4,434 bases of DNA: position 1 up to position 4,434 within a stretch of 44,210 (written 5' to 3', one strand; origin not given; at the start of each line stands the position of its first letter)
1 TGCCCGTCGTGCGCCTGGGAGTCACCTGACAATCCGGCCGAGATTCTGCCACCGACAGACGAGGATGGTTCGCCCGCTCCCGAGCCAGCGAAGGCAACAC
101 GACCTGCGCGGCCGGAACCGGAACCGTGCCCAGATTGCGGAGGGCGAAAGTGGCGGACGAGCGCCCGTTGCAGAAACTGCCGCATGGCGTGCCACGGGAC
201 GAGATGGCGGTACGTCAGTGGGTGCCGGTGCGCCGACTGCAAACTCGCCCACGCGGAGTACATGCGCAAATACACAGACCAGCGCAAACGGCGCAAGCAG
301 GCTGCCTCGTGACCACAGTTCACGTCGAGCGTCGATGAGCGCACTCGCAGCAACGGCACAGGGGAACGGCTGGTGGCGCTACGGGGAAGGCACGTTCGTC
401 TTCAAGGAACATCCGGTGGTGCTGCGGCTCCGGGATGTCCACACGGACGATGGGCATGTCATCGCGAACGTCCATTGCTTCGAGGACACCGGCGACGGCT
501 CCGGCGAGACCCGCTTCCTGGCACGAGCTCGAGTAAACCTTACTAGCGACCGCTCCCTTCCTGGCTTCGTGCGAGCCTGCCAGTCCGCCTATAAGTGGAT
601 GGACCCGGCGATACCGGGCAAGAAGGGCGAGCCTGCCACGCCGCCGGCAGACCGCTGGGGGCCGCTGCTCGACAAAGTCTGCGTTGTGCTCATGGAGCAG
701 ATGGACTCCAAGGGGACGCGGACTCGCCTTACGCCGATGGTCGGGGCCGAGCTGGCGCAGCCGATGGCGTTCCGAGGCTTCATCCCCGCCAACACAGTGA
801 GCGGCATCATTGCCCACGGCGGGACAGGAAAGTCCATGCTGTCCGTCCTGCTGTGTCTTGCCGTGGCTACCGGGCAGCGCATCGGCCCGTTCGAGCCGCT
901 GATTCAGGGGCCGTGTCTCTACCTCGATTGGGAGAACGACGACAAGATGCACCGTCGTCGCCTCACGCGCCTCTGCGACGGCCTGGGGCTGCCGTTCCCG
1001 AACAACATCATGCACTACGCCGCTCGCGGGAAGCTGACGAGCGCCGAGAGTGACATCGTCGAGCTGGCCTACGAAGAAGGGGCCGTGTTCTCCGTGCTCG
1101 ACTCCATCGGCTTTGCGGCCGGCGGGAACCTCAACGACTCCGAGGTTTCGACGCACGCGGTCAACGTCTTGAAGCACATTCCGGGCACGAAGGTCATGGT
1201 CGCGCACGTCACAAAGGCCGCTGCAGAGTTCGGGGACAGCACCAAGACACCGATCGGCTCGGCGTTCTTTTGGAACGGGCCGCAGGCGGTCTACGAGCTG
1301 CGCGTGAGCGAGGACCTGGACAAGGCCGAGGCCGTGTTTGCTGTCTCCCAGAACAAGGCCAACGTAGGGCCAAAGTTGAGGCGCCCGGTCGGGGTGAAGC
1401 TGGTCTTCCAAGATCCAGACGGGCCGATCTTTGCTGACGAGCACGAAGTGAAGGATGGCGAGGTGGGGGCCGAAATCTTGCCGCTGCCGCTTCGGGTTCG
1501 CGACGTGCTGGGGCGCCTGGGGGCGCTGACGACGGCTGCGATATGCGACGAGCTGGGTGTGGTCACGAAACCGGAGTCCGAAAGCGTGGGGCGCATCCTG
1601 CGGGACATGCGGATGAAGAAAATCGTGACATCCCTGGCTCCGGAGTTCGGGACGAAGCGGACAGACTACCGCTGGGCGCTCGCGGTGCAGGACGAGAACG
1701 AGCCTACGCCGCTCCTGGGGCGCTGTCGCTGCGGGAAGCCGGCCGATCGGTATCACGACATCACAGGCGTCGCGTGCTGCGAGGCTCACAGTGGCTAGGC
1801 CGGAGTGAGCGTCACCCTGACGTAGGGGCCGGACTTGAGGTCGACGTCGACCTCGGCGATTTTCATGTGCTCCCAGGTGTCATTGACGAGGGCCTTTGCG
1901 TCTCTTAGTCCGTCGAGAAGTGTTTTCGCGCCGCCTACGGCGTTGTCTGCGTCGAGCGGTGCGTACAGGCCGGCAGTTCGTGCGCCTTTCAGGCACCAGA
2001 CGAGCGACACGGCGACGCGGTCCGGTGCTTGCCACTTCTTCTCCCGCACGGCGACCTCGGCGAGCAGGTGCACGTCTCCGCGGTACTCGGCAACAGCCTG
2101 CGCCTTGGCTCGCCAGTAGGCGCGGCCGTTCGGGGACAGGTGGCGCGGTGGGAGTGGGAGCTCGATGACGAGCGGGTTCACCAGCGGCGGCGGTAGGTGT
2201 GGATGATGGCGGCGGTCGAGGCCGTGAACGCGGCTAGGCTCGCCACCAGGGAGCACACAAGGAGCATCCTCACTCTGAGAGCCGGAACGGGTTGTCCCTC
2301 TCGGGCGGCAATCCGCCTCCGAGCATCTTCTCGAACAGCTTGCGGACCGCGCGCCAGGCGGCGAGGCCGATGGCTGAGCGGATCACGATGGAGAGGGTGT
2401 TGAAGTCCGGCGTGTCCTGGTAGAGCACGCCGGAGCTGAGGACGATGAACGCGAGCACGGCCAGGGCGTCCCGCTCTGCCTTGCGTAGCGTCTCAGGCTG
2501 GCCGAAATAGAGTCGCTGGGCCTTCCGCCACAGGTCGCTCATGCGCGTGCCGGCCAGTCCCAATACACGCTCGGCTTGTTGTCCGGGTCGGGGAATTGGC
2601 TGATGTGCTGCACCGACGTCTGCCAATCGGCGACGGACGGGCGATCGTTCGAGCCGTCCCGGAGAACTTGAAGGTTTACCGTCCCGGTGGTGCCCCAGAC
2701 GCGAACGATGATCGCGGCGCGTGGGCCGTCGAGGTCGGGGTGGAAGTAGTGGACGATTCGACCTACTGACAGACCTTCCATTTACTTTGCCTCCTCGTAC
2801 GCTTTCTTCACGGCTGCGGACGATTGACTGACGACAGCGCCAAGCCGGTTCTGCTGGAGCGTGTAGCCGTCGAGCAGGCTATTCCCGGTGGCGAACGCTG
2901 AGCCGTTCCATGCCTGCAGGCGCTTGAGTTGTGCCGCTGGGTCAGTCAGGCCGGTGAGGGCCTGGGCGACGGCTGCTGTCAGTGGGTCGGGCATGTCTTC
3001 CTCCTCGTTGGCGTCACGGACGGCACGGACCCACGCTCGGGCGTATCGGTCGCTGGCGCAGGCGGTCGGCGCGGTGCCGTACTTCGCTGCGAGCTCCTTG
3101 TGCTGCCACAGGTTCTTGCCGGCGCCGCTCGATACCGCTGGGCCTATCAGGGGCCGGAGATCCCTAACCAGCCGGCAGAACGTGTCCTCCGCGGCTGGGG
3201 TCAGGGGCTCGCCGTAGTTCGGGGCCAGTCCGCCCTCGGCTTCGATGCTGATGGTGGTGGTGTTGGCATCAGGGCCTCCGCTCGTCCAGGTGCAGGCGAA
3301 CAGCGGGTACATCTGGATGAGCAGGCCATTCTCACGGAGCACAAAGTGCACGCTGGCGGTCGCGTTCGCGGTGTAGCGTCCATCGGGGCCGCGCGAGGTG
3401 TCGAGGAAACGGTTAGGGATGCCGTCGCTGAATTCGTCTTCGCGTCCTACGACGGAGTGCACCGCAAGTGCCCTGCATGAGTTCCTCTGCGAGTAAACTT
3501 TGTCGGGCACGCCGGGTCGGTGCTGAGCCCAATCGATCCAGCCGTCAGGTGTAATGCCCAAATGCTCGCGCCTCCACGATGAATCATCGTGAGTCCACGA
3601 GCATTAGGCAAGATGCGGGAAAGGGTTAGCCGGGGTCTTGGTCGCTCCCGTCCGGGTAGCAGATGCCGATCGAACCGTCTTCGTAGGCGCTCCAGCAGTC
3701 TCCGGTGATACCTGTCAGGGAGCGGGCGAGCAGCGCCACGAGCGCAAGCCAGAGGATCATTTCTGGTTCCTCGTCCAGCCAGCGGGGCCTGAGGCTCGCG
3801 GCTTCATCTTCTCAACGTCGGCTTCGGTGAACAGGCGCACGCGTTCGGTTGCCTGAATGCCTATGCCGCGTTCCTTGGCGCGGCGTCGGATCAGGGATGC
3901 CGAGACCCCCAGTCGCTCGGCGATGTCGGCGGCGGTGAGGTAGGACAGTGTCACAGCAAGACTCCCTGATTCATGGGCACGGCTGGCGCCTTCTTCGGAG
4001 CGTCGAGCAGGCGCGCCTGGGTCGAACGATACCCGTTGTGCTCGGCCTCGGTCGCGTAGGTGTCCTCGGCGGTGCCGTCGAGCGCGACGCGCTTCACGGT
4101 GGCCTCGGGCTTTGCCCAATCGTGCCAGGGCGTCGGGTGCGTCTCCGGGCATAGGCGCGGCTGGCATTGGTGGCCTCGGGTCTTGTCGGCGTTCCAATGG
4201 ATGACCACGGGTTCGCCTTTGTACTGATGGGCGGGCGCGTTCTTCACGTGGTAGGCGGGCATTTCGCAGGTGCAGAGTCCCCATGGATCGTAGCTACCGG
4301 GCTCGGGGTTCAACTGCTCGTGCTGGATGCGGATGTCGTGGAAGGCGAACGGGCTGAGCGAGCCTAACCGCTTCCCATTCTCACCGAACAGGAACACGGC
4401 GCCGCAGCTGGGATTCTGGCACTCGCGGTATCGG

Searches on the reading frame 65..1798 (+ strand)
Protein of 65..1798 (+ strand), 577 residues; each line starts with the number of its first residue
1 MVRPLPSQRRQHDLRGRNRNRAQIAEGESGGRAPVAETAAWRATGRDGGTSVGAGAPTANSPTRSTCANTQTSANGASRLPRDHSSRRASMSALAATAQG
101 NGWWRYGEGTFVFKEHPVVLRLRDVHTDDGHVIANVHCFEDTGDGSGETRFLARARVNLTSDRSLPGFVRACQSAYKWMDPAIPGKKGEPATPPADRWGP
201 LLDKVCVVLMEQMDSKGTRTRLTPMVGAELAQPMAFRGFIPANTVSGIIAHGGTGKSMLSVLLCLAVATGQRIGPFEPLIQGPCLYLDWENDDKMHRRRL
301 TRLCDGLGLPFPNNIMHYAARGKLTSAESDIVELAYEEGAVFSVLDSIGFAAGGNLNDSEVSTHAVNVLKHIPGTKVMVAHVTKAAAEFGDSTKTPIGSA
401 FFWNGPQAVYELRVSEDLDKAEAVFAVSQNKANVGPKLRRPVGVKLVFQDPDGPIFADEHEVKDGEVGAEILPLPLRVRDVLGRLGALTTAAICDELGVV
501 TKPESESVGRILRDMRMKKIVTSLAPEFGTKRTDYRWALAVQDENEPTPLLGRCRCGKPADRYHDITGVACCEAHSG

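Call 26: search_protein_families(library=phrogs, proteins=[window:65-1798:+], max_evalue=0.001)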
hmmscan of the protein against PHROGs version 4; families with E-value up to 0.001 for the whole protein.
window:65-1798:+ (577 aa): 2 families
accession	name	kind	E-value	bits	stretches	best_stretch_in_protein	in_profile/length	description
phrog_25693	-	unknown function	1.4e-06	28.2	1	232-304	39-112/405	-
phrog_906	-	DNA, RNA and nucleotide metabolism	7.5e-06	25.9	1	237-386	521-675/872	DNA polymerase/primase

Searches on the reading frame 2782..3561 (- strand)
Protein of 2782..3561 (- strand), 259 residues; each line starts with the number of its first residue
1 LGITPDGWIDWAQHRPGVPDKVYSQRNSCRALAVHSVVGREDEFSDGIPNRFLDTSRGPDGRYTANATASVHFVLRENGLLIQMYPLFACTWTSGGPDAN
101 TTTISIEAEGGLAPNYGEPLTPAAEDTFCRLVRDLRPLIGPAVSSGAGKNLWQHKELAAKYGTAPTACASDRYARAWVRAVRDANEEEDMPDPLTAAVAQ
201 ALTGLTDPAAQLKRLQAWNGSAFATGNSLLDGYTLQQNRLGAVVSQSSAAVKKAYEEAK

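Call 11: search_protein_families(library=pfam, proteins=[window:2782-3561:-], max_evalue=0.01)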
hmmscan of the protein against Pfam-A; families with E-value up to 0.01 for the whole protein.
window:2782-3561:- (259 aa): 1 family
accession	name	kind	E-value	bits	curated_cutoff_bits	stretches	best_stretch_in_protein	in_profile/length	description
PF01510.30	Amidase_2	-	7.5e-08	33.2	26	1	62-136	36-105/131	N-acetylmuramoyl-L-alanine amidase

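Call 12: search_protein_families(library=phrogs, proteins=[window:2782-3561:-], max_evalue=0.01)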
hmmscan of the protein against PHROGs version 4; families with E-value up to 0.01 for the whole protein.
window:2782-3561:- (259 aa): 3 families
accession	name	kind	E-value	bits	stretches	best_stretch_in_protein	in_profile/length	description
phrog_19265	-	unknown function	1.3e-08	35.8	1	65-175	46-154/293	-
phrog_7698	-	lysis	1.1e-05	26.4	1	61-226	44-193/316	endolysin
phrog_4018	-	lysis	0.0019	19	1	65-140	56-122/285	amidase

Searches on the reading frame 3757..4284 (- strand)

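Call 30: search_protein_families(library=pfam, proteins=[window:3757-4284:-], max_evalue=0.01)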
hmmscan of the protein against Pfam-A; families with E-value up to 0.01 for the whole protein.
window:3757-4284:- (175 aa): 3 families
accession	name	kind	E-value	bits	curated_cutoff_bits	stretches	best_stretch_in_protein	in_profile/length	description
PF12728.13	HTH_17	-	6.4e-05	23.6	27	1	115-160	1-46/51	Helix-turn-helix domain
PF13411.12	MerR_1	-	0.0034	17.9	21.6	1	117-161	2-47/69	MerR HTH family regulatory protein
PF13412.12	HTH_24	-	0.0049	16.9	21.9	1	115-137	17-39/48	Winged helix-turn-helix DNA-binding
